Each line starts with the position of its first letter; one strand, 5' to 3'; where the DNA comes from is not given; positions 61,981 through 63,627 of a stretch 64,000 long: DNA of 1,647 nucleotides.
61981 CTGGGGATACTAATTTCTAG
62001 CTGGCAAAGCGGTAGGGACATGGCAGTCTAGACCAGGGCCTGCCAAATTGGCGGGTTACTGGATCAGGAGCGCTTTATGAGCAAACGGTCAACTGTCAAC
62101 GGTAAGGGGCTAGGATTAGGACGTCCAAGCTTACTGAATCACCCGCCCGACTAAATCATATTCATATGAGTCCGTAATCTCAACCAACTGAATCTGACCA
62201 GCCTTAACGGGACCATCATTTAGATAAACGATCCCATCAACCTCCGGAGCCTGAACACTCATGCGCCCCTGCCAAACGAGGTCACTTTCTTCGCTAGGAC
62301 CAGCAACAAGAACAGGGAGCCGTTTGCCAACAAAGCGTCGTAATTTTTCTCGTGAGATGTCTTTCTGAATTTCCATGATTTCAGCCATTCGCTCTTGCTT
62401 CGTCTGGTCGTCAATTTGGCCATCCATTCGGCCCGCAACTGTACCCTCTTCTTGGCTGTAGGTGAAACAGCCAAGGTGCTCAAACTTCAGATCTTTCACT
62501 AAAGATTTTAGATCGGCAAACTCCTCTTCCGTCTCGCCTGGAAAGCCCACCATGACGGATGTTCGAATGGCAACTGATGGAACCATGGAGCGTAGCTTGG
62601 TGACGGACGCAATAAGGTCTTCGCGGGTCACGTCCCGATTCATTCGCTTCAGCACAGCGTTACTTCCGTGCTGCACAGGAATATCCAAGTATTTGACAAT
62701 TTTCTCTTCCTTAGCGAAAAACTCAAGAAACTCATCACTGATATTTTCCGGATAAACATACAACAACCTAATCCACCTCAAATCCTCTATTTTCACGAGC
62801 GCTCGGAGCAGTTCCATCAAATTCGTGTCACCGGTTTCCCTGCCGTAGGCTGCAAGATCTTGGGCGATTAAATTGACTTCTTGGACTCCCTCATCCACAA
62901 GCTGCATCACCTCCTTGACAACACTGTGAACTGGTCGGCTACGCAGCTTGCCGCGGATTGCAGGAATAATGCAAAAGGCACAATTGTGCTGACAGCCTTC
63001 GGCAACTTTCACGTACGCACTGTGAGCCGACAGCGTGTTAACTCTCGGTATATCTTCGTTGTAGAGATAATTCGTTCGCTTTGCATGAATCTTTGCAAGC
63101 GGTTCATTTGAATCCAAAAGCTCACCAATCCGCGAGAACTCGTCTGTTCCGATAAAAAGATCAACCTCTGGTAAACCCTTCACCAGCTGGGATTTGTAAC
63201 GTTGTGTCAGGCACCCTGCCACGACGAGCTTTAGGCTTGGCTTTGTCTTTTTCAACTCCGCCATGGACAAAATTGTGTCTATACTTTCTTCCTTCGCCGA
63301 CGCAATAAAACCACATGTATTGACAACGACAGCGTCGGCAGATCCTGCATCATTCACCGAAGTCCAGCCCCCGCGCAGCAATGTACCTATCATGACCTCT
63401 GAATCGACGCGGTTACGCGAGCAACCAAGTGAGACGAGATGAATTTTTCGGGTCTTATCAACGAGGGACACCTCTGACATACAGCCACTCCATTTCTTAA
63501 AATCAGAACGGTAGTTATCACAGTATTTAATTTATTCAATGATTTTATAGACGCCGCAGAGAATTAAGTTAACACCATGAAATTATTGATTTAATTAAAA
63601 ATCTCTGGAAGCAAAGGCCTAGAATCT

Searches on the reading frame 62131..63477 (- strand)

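Call 90: search_protein_families(library=pfam, proteins=[window:62131-63477:-], max_evalue=0.001)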
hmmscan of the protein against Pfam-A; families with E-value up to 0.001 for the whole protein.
window:62131-63477:- (448 aa): 3 families
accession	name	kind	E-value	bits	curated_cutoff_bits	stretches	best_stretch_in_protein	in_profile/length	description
PF00919.26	UPF0004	-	2.6e-28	98.3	27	1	11-110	1-98/98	Uncharacterized protein family UPF0004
PF04055.27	Radical_SAM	-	8.5e-24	85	29.5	1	157-325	2-164/166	Radical SAM superfamily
PF18693.7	TRAM_2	-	2e-16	60.3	27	1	383-447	1-63/63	TRAM domain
